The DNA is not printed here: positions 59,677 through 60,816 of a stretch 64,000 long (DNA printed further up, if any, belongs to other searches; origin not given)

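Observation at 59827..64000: SOS-type CI/LexA-like repressor wired directly to a terminase operon, with no replication or lysis module in between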

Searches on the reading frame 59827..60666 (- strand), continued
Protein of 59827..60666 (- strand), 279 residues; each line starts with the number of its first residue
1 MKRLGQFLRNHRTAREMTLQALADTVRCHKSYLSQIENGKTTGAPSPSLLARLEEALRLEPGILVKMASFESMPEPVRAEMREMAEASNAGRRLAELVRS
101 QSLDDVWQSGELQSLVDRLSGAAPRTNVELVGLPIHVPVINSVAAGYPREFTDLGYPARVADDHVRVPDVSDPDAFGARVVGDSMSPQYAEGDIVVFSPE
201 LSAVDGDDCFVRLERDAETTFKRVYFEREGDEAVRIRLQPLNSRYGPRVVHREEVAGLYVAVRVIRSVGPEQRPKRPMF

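Call 51: search_protein_families(library=padloc, max_evalue=0.01, proteins=[window:59827-60666:-, P0012])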
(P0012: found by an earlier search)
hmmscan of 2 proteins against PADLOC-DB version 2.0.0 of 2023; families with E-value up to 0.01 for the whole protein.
window:59827-60666:- (279 aa): 10 families
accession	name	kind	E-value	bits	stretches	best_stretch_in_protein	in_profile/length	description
PDLC02926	HTH_VI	-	3.9e-12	44.3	1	4-85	2-80/92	-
PDLC04142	capH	-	2e-06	26.8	1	2-70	5-65/103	capH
PDLC03947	RmrA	-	2.3e-06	24.7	1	4-145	12-146/383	-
PDLC03943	RmrA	-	8.8e-05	19.7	1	5-67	4-64/370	-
PDLC03944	RmrA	-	8.8e-05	19.7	1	5-58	8-59/384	-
PDLC03951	RmrA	-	0.00012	19.2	1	6-79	11-83/400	-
PDLC03954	RmrA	-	0.00012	19.1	1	5-69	12-74/380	-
PDLC03948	RmrA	-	0.00033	17.6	1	8-68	13-71/397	-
PDLC03949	RmrA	-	0.00092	16.2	1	11-93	10-88/363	-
PDLC03665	Control_protein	-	0.0047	15.2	1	5-40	10-46/77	control protein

P0012 (485 aa): 0 families

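Call 60: find_encoding_contigs(protein=P0248, flank=10000, max_places=1)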
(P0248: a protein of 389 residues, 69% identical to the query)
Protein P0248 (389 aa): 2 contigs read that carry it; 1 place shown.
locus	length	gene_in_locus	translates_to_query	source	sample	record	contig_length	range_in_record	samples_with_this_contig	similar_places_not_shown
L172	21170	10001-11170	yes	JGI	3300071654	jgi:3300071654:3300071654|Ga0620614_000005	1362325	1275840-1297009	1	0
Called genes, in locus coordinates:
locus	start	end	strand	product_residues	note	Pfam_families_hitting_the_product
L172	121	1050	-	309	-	-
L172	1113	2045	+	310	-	PF01209:Ubie_methyltran, PF13489:Methyltransf_23, PF05148:Methyltransf_8 (weak), PF06325:PrmA, PF13847:Methyltransf_31, PF08241:Methyltransf_11, PF08242:Methyltransf_12, PF13649:Methyltransf_25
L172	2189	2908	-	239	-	PF00117:GATase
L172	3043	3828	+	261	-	PF01128:IspD, PF12804:NTP_transf_3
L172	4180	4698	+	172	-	-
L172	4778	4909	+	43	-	-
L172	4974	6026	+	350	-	PF00106:adh_short (weak), PF01073:3Beta_HSD, PF01370:Epimerase, PF02719:Polysacc_synt_2, PF04321:RmlD_sub_bind, PF08659:KR (weak), PF13460:NAD_binding_10 (weak), PF16363:GDP_Man_Dehyd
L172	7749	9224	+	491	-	PF05133:SPP1_portal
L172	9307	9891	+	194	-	-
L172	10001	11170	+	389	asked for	PF17236:SU10_MCP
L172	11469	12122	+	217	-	-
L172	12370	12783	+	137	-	-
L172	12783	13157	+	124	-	-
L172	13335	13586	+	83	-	-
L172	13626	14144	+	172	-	-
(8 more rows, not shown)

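Call 61: find_encoding_contigs(protein=P0257, flank=10000, max_places=1)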
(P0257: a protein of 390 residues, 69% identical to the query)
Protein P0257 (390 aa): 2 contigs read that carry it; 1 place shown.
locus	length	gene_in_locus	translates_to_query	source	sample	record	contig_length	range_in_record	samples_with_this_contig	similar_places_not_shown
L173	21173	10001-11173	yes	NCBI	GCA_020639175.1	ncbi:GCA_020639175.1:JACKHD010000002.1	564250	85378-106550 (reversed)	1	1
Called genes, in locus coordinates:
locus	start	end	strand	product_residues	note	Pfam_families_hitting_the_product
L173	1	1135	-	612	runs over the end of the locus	-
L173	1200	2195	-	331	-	PF00089:Trypsin, PF13365:Trypsin_2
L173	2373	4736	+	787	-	PF01839:FG-GAP (faint), PF13517:FG-GAP_3 (faint), PF12256:TcdB_toxin_midN (faint)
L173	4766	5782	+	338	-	PF04187:Cofac_haem_bdg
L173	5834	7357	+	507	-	PF02074:Peptidase_M32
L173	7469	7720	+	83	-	-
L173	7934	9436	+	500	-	PF05133:SPP1_portal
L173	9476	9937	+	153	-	-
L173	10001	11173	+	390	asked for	PF17236:SU10_MCP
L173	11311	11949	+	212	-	-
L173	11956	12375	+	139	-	-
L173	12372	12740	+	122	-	-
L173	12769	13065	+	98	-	-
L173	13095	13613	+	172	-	-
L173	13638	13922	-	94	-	PF04316:FlgM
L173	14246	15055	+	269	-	-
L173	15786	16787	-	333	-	PF01699:Na_Ca_ex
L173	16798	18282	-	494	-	PF00206:Lyase_1, PF10397:ADSL_C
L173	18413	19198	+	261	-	PF04542:Sigma70_r2, PF04545:Sigma70_r4, PF08281:Sigma70_r4_2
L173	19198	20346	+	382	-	-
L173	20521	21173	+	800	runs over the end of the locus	PF07244:POTRA, PF08478:POTRA_1 (faint), PF07244:POTRA, PF08479:POTRA_2, PF07244:POTRA, PF01103:Omp85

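Call 71: search_dna_similar(query=P0014, collection=phages, mode=protein, max_evalue=0.001, max_rows=15)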
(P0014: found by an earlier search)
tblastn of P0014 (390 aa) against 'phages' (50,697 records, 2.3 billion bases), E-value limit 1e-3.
Records with a match: 279; places in all: 283; records where one place covers at least 80% of the query: 104.
Best place of each record, by identity: <60% 279.
By first word of the organism name: Pseudomonas 116; Vibrio 99; Mycobacterium 13; Caudoviricetes 9; Propionibacterium 8; Bacillus 6; Aeromonas 4; Bruynoghevirus 2; Ochrobactrum 2; Campylobacter 2; and 18 more.
By host as written in the record: - 102; Pseudomonas aeruginosa 48; Pseudomonas aeruginosa PAO1 16; Mycobacterium smegmatis mc2 155 11; Vibrio cyclitrophicus 8; Pseudomonas sp. 8; Propionibacterium freudenreichii TL110 8; Vibrio lentus 4; and 55 more.
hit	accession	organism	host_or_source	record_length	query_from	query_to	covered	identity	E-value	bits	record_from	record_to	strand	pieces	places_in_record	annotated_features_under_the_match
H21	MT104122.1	Sporosarcina phage Lietuvens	Sporosarcina aquimarina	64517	20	387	94%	31.0%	3e-39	155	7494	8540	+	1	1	major capsid protein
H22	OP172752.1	Clostridium phage CB452P1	Clostridium butyricum BSC452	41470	20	390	95%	28.6%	1e-31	132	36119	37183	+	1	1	hypothetical protein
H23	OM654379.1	Bacillus phage vB_BauS_KLEB27-1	Bacillus australimaris strain KR4M-27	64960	26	390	94%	27.7%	2e-20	100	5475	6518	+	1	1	major capsid protein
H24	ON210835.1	Bacillus phage 268TH002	Bacillus subtilis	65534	50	390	87%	28.7%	2e-17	90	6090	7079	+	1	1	7: major capsid protein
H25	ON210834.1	Bacillus phage 268TH007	Bacillus subtilis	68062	50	390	87%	28.7%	2e-17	90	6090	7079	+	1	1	7: major capsid protein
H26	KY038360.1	Brevibacillus phage MRSA107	sputum specimen in the respiratory ...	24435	14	377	93%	26.2%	1e-17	91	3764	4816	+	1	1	record has no annotation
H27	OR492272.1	Fusobacterium phage phiRTG5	Fusobacterium necrophorum subsp. ...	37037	20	387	94%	25.8%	2e-16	87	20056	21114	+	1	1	major head protein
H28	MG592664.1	Vibrio phage 2.095.A._10N.286.46.E10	Vibrio sp. F12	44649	16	381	94%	25.0%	3e-9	65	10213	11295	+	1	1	major capsid protein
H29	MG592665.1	Vibrio phage 2.095.B._10N.286.46.E10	Vibrio sp. F12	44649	16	381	94%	25.0%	3e-9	65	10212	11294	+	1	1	major capsid protein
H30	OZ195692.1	Vibrio phage K20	Seawater and oysters mix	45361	19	381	93%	25.2%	1e-10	69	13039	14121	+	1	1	tail fiber protein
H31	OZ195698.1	Vibrio phage K16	Seawater and oysters mix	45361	19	381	93%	25.2%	1e-10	69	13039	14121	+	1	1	tail fiber protein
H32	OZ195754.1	Vibrio phage K60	Seawater and oysters mix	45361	19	381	93%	25.2%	1e-10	69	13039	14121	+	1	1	tail fiber protein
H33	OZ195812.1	Vibrio phage K18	Seawater and oysters mix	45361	19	381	93%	25.2%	1e-10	69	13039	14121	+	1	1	tail fiber protein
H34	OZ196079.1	Vibrio phage K36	Seawater and oysters mix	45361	19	381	93%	25.2%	1e-10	69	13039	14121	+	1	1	tail fiber protein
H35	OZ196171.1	Vibrio phage K19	Seawater and oysters mix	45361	19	381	93%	25.2%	1e-10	69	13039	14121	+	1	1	tail fiber protein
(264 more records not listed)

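Call 72: search_dna_similar(query=P0012, collection=phages, mode=protein, max_evalue=0.001, max_rows=15)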
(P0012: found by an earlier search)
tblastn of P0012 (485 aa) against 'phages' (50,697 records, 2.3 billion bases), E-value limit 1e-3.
Records with a match: 3; places in all: 3; records where one place covers at least 80% of the query: 0.
Best place of each record, by identity: <60% 3.
By first word of the organism name: Microcystis 1; Vibrio 1; Thermobifida 1.
By host as written in the record: Microcystis viridis 1; Vibrio maritimus 1; Thermobifida fusca NTU22 1.
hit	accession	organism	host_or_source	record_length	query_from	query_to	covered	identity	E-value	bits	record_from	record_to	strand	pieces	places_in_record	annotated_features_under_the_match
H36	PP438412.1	Microcystis phage Mvi-JY20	Microcystis viridis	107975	6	297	60%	24.7%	1e-8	64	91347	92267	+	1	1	hypothetical protein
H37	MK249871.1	Vibrio phage LP.2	Vibrio maritimus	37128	255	467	44%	30.1%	6e-6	55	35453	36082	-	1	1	hypothetical protein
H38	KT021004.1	Thermobifida phage P1312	Thermobifida fusca NTU22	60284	286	473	39%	27.5%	6e-5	52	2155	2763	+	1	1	terminase large subunit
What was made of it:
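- GenBank phages give at most 30% partial for TerL and 31% for the capsid protein (calls 71, 72).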

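Call 73: get_annotated_region(hit=H21, flank=8000)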
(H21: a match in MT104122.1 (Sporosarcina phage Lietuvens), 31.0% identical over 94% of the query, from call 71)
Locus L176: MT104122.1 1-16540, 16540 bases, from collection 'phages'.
description: Sporosarcina phage Lietuvens, complete genome.
organism: Sporosarcina phage Lietuvens (NCBI taxid 2713145)
taxonomy: Viruses; Duplodnaviria; Heunggongvirae; Uroviricota; Caudoviricetes
host: Sporosarcina aquimarina; source: ice-free soil sample (4-10 cm depth) collected near Rasmussen hut; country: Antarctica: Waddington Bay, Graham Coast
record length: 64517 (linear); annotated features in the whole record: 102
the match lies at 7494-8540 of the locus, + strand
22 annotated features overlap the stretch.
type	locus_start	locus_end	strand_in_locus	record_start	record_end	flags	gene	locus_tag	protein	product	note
repeat_region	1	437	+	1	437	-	-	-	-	-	short direct terminal repeat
CDS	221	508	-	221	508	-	-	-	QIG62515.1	hypothetical protein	ORF1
CDS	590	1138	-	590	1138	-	-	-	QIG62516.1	site-specific integrase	ORF2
CDS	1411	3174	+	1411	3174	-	-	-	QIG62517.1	terminase large subunit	ORF3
CDS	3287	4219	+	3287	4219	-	-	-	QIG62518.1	HNH endonuclease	ORF4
CDS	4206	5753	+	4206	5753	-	-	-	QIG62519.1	portal protein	ORF5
CDS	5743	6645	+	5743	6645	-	-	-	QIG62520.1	minor capsid protein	ORF6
CDS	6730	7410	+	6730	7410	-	-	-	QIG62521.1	scaffolding protein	ORF7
CDS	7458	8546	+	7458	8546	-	-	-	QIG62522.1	major capsid protein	ORF8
CDS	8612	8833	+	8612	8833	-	-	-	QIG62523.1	hypothetical protein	ORF9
CDS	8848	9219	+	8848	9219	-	-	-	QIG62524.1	hypothetical protein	ORF10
CDS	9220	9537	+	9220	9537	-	-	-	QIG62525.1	hypothetical protein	ORF11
CDS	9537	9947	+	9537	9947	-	-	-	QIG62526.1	hypothetical protein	ORF12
CDS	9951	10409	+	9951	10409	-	-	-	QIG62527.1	hypothetical protein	ORF13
CDS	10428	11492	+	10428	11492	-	-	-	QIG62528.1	tail sheath protein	ORF14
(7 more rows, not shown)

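Call 74: find_encoding_contigs(protein=P0021, flank=10000, max_places=1)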
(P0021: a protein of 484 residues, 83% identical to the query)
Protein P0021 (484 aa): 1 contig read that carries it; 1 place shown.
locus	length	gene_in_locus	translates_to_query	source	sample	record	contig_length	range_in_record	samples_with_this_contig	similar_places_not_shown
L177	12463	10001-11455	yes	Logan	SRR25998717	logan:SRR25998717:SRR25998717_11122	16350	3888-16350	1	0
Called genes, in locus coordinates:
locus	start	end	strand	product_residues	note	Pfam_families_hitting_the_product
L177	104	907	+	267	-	-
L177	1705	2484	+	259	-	-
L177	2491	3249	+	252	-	-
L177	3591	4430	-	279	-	PF01381:HTH_3, PF13413:HTH_25 (faint), PF13560:HTH_31, PF00717:Peptidase_S24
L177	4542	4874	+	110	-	-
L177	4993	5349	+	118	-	-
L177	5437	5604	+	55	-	-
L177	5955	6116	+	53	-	-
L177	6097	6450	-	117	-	-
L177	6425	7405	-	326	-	PF12760:Zn_ribbon_IS1595, PF12762:DDE_Tnp_IS1595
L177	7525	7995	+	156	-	PF08281:Sigma70_r4_2 (faint), PF04545:Sigma70_r4 (faint)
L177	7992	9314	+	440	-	PF00005:ABC_tran (faint)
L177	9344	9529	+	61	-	-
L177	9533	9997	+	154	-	-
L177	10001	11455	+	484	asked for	-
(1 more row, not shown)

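Call 75: find_encoding_contigs(protein=P0022, flank=10000, max_places=1)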
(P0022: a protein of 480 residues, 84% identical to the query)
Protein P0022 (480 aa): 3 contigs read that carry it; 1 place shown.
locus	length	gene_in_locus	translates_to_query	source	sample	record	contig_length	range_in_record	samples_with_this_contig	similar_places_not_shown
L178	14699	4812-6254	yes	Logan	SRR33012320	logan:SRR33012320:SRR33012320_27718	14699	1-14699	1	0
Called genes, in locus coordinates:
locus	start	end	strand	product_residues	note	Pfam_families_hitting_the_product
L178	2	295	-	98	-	?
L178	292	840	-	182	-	PF07700:HNOB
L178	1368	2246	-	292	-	PF01381:HTH_3, PF13560:HTH_31, PF00717:Peptidase_S24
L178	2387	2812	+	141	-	PF08281:Sigma70_r4_2 (faint)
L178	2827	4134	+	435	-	PF00005:ABC_tran (weak), PF25199:nSTAND_NTPase5 (weak), PF13401:AAA_22 (weak)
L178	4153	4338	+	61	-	-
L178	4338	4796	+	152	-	-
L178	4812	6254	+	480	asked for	PF17289:Terminase_6C (weak)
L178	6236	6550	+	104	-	-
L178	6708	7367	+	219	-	-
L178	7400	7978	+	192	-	-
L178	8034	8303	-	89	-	PF13237:Fer4_10 (weak), PF14697:Fer4_21 (faint), PF12838:Fer4_7, PF13187:Fer4_9 (weak), PF12797:Fer4_2 (weak), PF00037:Fer4, PF12837:Fer4_6 (weak), PF13237:Fer4_10 (weak), +3 more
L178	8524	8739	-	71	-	-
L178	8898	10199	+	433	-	PF00675:Peptidase_M16, PF05193:Peptidase_M16_C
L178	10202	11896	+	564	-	PF20154:LNT_N, PF00795:CN_hydrolase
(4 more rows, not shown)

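Call 83: find_related_loci(query=A5, collection=metagenome_contigs, flank=10000)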
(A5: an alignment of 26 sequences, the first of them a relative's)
Query A5 (390 aa) in metagenome_contigs; peptide patterns used: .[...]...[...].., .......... (x = any residue, [..] = any of these).
600 stretches matched a pattern (row limit reached: there are more); 464 encode a relative of the query (tblastn E <= 1e-3); the best 80 are kept; 80 distinct loci.
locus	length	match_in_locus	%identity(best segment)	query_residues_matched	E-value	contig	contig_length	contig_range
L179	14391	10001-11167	69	1-390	0e+0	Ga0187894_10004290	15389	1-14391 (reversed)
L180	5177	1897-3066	68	1-390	0e+0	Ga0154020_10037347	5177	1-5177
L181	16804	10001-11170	67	1-389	1e-179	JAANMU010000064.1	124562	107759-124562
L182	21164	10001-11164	69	1-388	2e-179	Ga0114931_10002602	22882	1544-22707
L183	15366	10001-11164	68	1-388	2e-178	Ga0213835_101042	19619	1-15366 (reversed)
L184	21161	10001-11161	67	1-387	8e-178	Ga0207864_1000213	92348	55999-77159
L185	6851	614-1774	67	1-387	2e-177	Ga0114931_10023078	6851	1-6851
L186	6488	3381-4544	69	1-388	6e-178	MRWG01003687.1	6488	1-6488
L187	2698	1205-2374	68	1-390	0e+0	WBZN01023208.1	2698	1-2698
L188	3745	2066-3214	68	1-384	0e+0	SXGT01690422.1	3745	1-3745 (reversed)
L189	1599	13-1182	68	1-388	0e+0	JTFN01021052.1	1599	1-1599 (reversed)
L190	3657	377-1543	67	1-390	0e+0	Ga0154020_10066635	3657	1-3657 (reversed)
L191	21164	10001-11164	68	1-387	1e-174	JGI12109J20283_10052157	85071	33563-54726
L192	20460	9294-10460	67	1-388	4e-174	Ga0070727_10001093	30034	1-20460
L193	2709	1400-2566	70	1-390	0e+0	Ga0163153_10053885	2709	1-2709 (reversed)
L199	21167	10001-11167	64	1-388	9e-172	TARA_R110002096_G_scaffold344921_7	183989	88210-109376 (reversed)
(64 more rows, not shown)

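Call 106: search_protein_families(library=phrogs, max_evalue=0.01, proteins=[L173:11311-11949:+, L173:11956-12375:+, L173:12372-12740:+, L173:12769-13065:+, L173:13095-13613:+, L199:11288-11917:+, L199:11939-12340:+, L199:12340-12720:+, L199:12732-13007:+, L199:13216-13584:+])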
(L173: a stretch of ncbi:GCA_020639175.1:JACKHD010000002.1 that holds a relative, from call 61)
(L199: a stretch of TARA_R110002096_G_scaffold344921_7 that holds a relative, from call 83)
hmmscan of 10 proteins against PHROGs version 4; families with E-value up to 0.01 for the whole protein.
L173:11311-11949:+ (212 aa): 0 families

L173:11956-12375:+ (139 aa): 0 families

L173:12372-12740:+ (122 aa): 1 family
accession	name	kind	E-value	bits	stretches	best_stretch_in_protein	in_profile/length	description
phrog_35832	-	unknown function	0.0023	19.1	1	16-74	23-77/91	-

L173:12769-13065:+ (98 aa): 0 families

L173:13095-13613:+ (172 aa): 0 families

L199:11288-11917:+ (209 aa): 0 families

L199:11939-12340:+ (133 aa): 0 families

L199:12340-12720:+ (126 aa): 0 families

L199:12732-13007:+ (91 aa): 1 family
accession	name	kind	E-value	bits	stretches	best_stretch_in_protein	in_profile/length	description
phrog_32121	-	unknown function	0.001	20.2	1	13-69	15-72/137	-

L199:13216-13584:+ (122 aa): 0 families
